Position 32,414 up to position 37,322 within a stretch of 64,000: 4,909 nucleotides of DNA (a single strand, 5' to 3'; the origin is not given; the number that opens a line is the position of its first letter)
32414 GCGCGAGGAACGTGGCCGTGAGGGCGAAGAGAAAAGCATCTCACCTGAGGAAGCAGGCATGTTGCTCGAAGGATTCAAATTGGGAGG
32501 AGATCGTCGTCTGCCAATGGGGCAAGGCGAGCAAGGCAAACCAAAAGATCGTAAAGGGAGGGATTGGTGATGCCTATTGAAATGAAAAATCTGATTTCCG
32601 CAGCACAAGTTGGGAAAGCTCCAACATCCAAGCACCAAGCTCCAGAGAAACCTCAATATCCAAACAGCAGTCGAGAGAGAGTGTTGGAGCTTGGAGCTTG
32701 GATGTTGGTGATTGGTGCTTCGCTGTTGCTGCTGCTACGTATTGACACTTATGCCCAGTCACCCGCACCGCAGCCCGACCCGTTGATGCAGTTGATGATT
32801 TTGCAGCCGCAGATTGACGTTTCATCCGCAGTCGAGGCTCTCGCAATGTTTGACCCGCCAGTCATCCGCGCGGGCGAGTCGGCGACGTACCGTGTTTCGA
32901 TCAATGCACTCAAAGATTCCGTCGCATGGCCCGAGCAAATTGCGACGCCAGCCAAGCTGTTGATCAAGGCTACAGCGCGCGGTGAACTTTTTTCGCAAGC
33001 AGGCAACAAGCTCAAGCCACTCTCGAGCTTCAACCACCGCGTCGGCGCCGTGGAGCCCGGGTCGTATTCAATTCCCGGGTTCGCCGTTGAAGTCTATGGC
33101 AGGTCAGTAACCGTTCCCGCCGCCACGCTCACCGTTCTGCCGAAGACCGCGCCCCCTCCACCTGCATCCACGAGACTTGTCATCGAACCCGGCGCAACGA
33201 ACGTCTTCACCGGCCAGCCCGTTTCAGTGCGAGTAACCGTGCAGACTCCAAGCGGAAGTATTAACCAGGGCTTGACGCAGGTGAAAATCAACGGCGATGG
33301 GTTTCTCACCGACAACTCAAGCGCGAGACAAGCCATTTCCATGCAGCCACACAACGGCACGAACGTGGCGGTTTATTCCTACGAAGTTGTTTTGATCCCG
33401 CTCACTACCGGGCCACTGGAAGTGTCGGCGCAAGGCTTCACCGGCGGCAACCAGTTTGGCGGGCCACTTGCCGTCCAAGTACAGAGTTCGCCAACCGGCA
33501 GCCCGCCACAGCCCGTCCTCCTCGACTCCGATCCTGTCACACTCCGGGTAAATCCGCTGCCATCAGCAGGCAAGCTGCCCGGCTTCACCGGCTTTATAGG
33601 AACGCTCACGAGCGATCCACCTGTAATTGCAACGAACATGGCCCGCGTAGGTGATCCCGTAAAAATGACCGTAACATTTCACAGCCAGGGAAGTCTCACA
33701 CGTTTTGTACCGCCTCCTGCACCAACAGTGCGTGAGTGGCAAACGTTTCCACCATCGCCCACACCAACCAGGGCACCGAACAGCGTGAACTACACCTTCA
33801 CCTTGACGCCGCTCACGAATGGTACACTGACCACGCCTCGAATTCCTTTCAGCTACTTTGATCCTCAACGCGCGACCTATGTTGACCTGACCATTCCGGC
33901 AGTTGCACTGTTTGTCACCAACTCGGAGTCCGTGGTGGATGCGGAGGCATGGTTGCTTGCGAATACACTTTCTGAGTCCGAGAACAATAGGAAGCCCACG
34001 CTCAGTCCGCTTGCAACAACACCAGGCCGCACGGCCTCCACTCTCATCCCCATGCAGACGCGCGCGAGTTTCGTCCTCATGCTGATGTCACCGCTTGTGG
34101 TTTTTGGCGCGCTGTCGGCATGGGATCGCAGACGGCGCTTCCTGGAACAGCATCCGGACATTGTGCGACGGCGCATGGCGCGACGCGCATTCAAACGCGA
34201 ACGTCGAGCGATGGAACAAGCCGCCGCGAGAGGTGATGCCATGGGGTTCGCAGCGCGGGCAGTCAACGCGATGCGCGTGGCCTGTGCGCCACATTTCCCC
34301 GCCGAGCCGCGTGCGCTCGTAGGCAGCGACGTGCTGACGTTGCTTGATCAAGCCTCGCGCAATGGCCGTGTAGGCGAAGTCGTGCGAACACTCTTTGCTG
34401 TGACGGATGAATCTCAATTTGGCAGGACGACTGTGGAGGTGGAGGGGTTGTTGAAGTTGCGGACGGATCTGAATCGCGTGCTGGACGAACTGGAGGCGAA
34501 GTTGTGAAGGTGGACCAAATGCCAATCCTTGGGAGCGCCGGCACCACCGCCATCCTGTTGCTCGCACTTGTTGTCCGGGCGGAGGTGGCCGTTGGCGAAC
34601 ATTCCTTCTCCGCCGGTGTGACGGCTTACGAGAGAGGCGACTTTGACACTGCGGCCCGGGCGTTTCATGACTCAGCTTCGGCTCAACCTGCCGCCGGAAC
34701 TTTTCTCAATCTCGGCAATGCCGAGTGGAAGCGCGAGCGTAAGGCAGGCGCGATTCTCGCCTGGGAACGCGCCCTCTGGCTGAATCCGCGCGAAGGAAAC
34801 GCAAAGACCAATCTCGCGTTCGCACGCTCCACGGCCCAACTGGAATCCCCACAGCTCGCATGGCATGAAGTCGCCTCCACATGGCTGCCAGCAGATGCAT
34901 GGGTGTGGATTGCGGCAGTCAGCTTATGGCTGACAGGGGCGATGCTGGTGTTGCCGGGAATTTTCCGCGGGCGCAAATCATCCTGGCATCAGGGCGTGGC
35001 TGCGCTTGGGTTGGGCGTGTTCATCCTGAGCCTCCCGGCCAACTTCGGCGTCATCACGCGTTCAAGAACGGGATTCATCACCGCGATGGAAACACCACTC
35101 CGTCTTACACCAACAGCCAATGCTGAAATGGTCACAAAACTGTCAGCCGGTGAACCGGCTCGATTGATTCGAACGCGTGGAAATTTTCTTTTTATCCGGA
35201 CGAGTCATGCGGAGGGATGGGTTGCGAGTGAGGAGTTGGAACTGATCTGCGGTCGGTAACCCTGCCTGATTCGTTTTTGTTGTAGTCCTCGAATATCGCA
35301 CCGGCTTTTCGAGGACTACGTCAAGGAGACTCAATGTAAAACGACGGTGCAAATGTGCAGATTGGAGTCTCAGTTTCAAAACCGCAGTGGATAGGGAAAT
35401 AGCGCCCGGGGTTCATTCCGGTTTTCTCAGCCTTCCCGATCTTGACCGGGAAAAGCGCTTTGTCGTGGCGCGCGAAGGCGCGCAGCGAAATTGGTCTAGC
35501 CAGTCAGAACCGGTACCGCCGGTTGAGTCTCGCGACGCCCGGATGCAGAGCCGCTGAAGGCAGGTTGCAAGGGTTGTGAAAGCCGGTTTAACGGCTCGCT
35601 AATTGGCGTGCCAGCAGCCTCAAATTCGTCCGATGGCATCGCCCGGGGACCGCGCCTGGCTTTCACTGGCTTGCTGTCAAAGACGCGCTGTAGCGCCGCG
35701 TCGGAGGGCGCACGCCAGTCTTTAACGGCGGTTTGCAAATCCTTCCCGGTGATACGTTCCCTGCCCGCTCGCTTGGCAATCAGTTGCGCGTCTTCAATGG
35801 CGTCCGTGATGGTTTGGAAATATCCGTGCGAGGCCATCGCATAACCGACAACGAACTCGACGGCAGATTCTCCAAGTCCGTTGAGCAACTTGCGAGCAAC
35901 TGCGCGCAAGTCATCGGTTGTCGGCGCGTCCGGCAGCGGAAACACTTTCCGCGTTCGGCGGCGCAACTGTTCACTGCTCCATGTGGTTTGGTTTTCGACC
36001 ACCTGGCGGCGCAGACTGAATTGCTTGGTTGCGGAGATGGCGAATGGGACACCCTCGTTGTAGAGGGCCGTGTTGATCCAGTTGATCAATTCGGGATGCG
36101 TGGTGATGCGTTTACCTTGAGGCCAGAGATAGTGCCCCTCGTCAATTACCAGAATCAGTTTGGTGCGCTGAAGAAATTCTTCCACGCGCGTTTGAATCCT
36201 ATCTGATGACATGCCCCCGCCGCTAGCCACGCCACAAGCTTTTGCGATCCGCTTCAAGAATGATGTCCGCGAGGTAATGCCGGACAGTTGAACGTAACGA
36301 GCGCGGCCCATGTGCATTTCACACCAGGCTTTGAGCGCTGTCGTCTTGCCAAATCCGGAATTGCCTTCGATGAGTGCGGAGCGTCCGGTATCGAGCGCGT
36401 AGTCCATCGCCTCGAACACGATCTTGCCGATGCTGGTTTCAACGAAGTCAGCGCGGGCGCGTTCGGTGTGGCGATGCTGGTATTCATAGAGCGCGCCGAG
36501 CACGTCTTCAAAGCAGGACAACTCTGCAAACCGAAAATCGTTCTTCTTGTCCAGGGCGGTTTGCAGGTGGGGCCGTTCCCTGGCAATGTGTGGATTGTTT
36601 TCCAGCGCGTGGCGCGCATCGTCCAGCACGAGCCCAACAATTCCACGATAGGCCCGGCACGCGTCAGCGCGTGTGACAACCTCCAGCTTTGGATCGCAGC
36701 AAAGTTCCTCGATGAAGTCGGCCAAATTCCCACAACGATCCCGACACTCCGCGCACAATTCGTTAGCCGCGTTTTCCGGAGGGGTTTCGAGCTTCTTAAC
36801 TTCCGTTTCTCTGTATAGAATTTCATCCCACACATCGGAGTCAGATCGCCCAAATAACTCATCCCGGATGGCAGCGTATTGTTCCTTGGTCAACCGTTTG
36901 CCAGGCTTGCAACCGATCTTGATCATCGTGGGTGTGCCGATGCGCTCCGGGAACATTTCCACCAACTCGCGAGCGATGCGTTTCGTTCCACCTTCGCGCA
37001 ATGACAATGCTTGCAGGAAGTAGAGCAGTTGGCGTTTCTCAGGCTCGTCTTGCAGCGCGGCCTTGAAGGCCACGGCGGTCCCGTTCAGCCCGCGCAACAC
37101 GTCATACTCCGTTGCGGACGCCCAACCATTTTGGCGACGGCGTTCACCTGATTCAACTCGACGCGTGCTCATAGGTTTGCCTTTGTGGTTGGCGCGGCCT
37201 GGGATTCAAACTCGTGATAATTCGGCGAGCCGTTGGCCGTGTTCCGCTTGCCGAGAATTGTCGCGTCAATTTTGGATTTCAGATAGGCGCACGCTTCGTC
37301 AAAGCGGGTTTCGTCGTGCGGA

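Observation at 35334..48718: Compact ~13.4-kb Mu-type transposable element with a capsid gene but no packaging, portal or tail machinery (candidate transposable phage satellite or capsid-bearing transposon)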

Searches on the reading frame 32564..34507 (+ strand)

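Call 5: search_protein_families(library=pfam, proteins=[window:32564-34507:+], max_evalue=0.01)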
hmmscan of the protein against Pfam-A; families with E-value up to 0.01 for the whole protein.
window:32564-34507:+ (647 aa): 1 family
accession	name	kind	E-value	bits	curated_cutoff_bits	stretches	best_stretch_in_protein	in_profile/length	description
PF13584.12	BatD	-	1e-09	39.3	24.1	0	212-293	6-77/92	BatD DUF11 like domain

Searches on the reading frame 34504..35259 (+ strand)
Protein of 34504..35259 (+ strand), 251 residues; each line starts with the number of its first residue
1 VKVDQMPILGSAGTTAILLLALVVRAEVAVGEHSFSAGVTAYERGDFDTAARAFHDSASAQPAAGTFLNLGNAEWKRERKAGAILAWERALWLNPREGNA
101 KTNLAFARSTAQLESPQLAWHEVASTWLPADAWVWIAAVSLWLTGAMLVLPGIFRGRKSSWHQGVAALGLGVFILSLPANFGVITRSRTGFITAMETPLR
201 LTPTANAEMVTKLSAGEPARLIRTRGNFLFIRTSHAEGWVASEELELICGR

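Call 5: search_protein_families(library=pfam, proteins=[window:34504-35259:+], max_evalue=0.01)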
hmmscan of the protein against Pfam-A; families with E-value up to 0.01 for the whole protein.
window:34504-35259:+ (251 aa): 6 families
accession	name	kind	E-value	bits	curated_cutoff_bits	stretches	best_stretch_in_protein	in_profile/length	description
PF18348.7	SH3_16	-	2.7e-05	24.3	25.8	1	199-245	1-49/49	Bacterial dipeptidyl-peptidase Sh3 domain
PF13432.12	TPR_16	-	3.2e-05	24.7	32.7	1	38-90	4-56/65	Tetratricopeptide repeat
PF07719.23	TPR_2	-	0.0001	22.6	27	0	67-95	4-32/34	Tetratricopeptide repeat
PF06347.19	SH3_4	-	0.00016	21.8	24.1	1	196-245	4-54/56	Bacterial SH3 domain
PF00515.34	TPR_1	-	0.00022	21.3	27.8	0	67-96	4-33/34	Tetratricopeptide repeat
PF08239.17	SH3_3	-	0.00032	21.3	27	1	199-245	5-53/54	Bacterial SH3 domain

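Call 18: find_encoding_contigs(protein=window:34504-35259:+, flank=10000, max_places=6)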
Protein window:34504-35259:+ (251 aa): no gene with exactly this product is on record in the collection.
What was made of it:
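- Tried and rejected: Exact-protein look-up of the BatE-like neighbour: not on record (call 18).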

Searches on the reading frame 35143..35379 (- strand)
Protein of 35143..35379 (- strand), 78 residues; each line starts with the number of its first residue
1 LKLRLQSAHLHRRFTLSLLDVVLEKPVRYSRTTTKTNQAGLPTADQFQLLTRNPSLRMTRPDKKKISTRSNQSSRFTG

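Call 5: search_protein_families(library=pfam, proteins=[window:35143-35379:-], max_evalue=0.01)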
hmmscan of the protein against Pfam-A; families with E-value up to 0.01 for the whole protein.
window:35143-35379:- (78 aa): 0 families

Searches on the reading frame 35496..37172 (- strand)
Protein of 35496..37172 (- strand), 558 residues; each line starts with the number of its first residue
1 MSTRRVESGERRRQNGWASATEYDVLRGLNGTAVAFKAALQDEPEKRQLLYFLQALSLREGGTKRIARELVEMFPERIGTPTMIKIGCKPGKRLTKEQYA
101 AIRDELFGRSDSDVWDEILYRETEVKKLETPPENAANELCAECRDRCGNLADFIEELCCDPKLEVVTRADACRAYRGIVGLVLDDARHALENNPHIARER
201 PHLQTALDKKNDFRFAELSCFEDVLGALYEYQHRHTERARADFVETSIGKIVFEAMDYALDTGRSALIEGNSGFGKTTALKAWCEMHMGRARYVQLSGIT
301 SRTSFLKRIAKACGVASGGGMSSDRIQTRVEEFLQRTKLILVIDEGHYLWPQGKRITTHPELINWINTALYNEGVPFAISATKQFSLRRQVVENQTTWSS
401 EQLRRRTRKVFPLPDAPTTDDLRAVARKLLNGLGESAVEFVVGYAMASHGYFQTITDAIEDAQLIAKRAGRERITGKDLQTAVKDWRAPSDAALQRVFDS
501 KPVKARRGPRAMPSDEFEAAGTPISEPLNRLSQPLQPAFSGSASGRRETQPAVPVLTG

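Call 4: search_protein_families(library=pfam, proteins=[window:35496-37172:-], max_evalue=0.01)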
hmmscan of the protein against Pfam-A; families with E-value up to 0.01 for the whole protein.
window:35496-37172:- (558 aa): 4 families
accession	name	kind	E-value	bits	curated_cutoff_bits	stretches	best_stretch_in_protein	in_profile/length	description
PF13401.12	AAA_22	-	8.3e-12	46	27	1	262-380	4-121/130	AAA domain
PF00004.35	AAA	-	7.9e-05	23.6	21.2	1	267-390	2-117/131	ATPase family associated with various cellular activities (AAA)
PF13191.12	AAA_16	-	0.0013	19.7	32.6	0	262-310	23-83/167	AAA ATPase domain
PF20436.4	LonB_AAA-LID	-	0.0061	17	22.4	0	452-484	28-60/65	Archaeal LonB, AAA+ ATPase LID domain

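Call 6: search_protein_families(library=phrogs, proteins=[window:35496-37172:-], max_evalue=0.01)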
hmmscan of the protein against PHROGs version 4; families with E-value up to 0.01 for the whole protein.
window:35496-37172:- (558 aa): 2 families
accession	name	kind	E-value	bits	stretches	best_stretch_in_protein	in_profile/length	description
phrog_296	-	integration and excision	1.5e-24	87.7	1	227-490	278-529/626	DNA transposition protein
phrog_168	-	DNA, RNA and nucleotide metabolism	0.00016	22.5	1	262-440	39-184/314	clamp loader of DNA polymerase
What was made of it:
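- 35496..37172 (-): MuB-like AAA+ target-capture ATPase (558 aa) with a conserved ~250-aa N-terminal extension of unknown fold. AAA_22 8e-12 and phrog_296 1.5e-24 (calls 4, 6).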

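Call 7: search_protein_families(library=ncbifam, proteins=[window:35496-37172:-], max_evalue=0.01)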
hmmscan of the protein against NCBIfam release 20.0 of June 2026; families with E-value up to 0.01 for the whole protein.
window:35496-37172:- (558 aa): 1 family
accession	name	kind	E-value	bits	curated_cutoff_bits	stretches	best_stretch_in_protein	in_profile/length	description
TIGR02868.1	CydC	equivalog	0.0012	17.6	329.05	1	250-303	348-401/530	thiol reductant ABC exporter subunit CydC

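Call 72: search_solved_structures(query=A5, max_evalue=1)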
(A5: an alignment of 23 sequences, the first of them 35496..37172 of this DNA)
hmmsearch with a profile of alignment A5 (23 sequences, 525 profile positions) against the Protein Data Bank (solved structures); distinct sequences matched with E-value up to 1: 22.
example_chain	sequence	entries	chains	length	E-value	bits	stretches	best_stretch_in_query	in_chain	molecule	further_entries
8xvb_A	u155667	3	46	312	8.4e-06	28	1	192-317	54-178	ATP-dependent target DNA activator B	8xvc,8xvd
2r2a_A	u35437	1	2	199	2.2e-05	26.6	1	261-353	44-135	Uncharacterized protein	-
7mbw_A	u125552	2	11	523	0.03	16.3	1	272-352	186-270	Transposon Tn7 transposition protein TnsC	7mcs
4v4n_BS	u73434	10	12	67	0.03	16.3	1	58-109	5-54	30S ribosomal protein S17E | 30S ribosomal protein eS17 | Small ribosomal subunit protein eS17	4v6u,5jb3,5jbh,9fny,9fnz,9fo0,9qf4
8glu_G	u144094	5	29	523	0.031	16.2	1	272-352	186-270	Transposon Tn7 transposition protein TnsC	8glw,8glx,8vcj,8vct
6tqe_A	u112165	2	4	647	0.038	15.9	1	207-277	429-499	ABC transporter ATP-binding protein/permease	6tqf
8rdu_D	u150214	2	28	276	0.065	15.2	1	204-321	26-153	ShTnsC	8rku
7m99_A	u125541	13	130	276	0.065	15.2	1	204-321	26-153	TnsC | ShTnsC | TnsC filament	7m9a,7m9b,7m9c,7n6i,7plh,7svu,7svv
6sw9_S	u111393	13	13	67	0.18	13.7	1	58-110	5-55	30S ribosomal protein S17e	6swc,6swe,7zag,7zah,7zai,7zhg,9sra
1fnn_A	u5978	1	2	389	0.19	13.6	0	238-320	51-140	CELL DIVISION CONTROL PROTEIN 6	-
2r62_A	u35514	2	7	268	0.25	13.2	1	403-464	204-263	Cell division protease ftsH homolog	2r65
5zql_B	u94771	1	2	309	0.31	12.9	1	370-469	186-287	Katanin p60 ATPase-containing subunit A1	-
5zqm_A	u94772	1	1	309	0.31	12.9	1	370-469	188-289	Katanin p60 ATPase-containing subunit A1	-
2dhr_A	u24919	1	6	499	0.45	12.4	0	422-463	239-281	FtsH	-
4eiw_A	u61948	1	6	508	0.46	12.3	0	422-463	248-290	ATP-dependent zinc metalloprotease FtsH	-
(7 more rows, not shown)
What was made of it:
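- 35496..37172 (-): The family profile's best PDB hit is phage Mu MuB 8xvb at 8e-6, against TnsC at 0.03 (call 72).
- On Mu-type (MuA/MuB) transposable element: Best PDB hit is MuB 8xvb at 8e-6 (call 72).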

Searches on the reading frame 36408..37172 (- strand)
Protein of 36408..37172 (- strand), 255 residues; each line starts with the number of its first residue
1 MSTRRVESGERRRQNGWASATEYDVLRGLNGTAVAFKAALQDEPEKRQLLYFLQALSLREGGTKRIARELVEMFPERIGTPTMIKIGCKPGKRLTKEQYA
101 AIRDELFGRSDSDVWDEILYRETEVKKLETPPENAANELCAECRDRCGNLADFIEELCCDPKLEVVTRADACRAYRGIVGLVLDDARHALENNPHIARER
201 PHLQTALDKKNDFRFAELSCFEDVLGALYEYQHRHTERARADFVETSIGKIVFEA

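Call 108: search_solved_structures(query=A7, max_evalue=5)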
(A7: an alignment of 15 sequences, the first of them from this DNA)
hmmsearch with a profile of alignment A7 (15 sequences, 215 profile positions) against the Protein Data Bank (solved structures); distinct sequences matched with E-value up to 5: 5.
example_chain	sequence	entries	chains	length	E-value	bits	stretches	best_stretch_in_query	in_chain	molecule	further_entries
4v4n_BS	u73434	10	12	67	0.025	17.5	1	58-109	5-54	30S ribosomal protein S17E | 30S ribosomal protein eS17 | Small ribosomal subunit protein eS17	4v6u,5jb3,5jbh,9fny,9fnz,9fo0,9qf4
6xj1_A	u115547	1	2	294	0.096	15.6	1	45-149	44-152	Cell division control protein 15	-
3iup_A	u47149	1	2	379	0.59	13.1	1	149-190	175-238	Putative NADPH:quinone oxidoreductase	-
5jry_A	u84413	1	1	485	0.6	13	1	130-193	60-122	NAD-dependent aldehyde dehydrogenase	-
6sw9_S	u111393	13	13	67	0.85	12.5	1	58-109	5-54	30S ribosomal protein S17e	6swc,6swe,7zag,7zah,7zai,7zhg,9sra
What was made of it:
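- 35496..37172 (-): The N-terminal profile has no PDB relative (call 108).
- The B N-terminal domain has no known relative (call 108).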
